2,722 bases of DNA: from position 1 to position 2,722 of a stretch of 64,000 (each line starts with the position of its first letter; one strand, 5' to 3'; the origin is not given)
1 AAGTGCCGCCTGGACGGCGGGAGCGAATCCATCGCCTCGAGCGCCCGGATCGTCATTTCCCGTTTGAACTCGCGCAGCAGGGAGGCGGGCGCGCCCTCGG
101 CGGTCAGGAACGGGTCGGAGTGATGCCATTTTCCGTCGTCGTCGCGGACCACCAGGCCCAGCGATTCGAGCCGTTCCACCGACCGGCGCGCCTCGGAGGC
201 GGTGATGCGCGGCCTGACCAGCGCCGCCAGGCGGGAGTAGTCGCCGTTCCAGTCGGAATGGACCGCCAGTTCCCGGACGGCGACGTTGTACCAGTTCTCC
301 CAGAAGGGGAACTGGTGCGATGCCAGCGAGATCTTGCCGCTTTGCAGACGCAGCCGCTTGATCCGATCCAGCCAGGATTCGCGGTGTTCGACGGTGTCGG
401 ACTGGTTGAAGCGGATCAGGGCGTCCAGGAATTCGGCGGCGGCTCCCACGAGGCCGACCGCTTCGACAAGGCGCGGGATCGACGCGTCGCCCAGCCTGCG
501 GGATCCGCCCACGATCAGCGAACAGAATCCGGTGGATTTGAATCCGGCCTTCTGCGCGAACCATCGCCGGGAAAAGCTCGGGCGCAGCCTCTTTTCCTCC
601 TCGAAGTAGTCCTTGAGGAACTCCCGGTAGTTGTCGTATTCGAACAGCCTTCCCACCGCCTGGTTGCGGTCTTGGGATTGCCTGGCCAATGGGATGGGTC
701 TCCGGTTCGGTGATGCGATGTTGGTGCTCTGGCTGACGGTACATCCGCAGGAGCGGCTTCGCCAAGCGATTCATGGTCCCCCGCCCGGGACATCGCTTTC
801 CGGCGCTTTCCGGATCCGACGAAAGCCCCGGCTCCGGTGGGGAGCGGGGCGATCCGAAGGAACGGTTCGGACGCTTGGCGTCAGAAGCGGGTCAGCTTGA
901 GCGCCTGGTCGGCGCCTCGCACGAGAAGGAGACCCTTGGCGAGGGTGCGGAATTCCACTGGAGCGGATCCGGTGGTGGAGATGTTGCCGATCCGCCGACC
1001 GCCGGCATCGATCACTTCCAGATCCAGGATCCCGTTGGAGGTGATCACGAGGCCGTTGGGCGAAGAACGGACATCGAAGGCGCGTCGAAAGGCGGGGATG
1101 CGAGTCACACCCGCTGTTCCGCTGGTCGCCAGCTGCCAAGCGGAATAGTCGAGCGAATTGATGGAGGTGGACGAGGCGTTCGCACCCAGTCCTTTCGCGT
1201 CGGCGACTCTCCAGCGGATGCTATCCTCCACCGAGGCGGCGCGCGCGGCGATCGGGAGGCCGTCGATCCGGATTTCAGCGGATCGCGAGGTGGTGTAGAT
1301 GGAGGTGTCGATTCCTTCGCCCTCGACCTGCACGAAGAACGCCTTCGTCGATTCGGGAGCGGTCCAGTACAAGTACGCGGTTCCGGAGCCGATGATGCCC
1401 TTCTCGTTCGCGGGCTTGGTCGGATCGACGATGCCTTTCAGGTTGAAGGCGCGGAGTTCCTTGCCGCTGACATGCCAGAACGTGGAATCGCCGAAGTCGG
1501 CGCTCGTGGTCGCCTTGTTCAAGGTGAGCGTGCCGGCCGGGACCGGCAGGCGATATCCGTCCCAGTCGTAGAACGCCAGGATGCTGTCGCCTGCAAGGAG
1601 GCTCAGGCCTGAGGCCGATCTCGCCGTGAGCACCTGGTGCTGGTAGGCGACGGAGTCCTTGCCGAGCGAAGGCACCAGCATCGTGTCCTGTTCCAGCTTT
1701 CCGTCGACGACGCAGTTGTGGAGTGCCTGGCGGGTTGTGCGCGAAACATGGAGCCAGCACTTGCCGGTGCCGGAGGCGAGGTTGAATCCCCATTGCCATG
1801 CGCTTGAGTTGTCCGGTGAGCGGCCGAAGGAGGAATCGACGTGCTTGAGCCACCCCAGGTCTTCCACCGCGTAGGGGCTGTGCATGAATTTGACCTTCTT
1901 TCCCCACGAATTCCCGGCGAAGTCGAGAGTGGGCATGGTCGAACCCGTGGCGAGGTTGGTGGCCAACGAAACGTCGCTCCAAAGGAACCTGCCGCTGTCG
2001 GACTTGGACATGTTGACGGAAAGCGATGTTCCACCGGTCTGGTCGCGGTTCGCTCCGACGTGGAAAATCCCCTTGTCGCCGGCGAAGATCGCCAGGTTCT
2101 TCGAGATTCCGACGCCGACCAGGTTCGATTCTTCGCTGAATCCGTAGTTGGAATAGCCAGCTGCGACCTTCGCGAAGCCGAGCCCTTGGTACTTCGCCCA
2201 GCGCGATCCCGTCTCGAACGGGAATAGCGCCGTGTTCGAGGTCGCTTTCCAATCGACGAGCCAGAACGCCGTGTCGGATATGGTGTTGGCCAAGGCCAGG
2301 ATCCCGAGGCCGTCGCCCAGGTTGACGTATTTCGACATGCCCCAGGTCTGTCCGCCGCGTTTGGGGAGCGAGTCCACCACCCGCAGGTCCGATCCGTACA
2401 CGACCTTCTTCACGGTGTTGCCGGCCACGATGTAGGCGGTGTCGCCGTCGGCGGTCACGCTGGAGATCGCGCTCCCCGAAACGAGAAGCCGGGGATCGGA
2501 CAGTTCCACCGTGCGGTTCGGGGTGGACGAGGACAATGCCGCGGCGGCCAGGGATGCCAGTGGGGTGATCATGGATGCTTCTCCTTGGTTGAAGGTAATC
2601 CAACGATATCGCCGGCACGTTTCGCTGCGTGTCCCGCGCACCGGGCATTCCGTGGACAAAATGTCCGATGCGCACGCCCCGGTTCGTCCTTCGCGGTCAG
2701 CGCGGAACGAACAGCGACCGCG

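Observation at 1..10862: Three copies of a DUF4423-regulator + surface-lipoprotein module in 11 kb, interleaved with secreted proteins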

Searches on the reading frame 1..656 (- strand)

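Call 7: search_protein_families(library=pfam, proteins=[window:1-656:-], max_evalue=0.01)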
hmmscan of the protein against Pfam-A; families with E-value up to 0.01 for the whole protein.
window:1-656:- (218 aa): 1 family
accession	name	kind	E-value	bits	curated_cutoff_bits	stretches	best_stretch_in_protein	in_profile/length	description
PF14394.12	DUF4423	-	7e-12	45.9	30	1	110-218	9-116/165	Domain of unknown function (DUF4423)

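Call 8: search_protein_families(library=ncbifam, proteins=[window:1-656:-], max_evalue=0.01)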
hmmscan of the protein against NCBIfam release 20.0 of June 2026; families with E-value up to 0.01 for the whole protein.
window:1-656:- (218 aa): 1 family
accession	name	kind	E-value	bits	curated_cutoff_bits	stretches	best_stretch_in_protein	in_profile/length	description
TIGR02147.1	Fsuc_second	paralog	1.8e-52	178.5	50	1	3-218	3-219/272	TIGR02147 family protein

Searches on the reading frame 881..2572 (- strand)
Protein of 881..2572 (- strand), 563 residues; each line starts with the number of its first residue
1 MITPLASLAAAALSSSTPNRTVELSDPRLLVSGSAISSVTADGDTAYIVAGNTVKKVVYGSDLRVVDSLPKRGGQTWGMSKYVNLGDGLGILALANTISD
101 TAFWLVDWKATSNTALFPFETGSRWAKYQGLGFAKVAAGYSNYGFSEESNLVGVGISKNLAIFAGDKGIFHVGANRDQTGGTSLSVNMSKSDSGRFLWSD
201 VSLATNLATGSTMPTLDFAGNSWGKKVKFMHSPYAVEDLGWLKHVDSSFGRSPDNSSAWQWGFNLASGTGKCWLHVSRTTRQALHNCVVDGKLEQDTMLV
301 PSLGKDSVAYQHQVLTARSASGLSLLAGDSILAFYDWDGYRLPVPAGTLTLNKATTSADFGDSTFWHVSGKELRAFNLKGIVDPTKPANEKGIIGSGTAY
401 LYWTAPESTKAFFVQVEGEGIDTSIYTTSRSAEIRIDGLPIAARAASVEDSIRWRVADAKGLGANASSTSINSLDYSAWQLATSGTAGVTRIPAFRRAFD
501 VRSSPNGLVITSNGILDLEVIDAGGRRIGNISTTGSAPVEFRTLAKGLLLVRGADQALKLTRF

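Call 7: search_protein_families(library=pfam, proteins=[window:881-2572:-], max_evalue=0.01)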
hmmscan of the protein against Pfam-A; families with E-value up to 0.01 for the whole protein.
window:881-2572:- (563 aa): 0 families

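Call 8: search_protein_families(library=ncbifam, proteins=[window:881-2572:-], max_evalue=0.01)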
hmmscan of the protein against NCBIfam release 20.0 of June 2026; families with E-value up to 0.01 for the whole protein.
window:881-2572:- (563 aa): 0 families
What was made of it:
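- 881..2572 (-): S563: secreted protein of an unrecognised family, upstream of A on the same strand. No Pfam or NCBIfam hit (calls 7, 8).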

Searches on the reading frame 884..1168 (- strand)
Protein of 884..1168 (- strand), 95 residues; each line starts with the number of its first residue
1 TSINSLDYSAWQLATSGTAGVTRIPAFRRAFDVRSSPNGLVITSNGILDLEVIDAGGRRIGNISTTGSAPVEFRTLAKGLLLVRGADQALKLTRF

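Call 70: search_protein_families(library=ncbifam, proteins=[window:884-1168:-], max_evalue=1)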
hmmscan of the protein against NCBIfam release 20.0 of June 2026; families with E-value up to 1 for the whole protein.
seq(95 aa): 2 families
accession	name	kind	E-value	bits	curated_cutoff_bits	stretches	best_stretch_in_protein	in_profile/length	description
NF009277.0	PRK12634.1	equivalog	0.029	14.5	333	1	24-70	99-146/221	flagellar basal body rod modification protein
TIGR04183.1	Por_Secre_tail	domain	0.15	12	23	1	39-84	8-57/72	T9SS type A sorting domain-containing protein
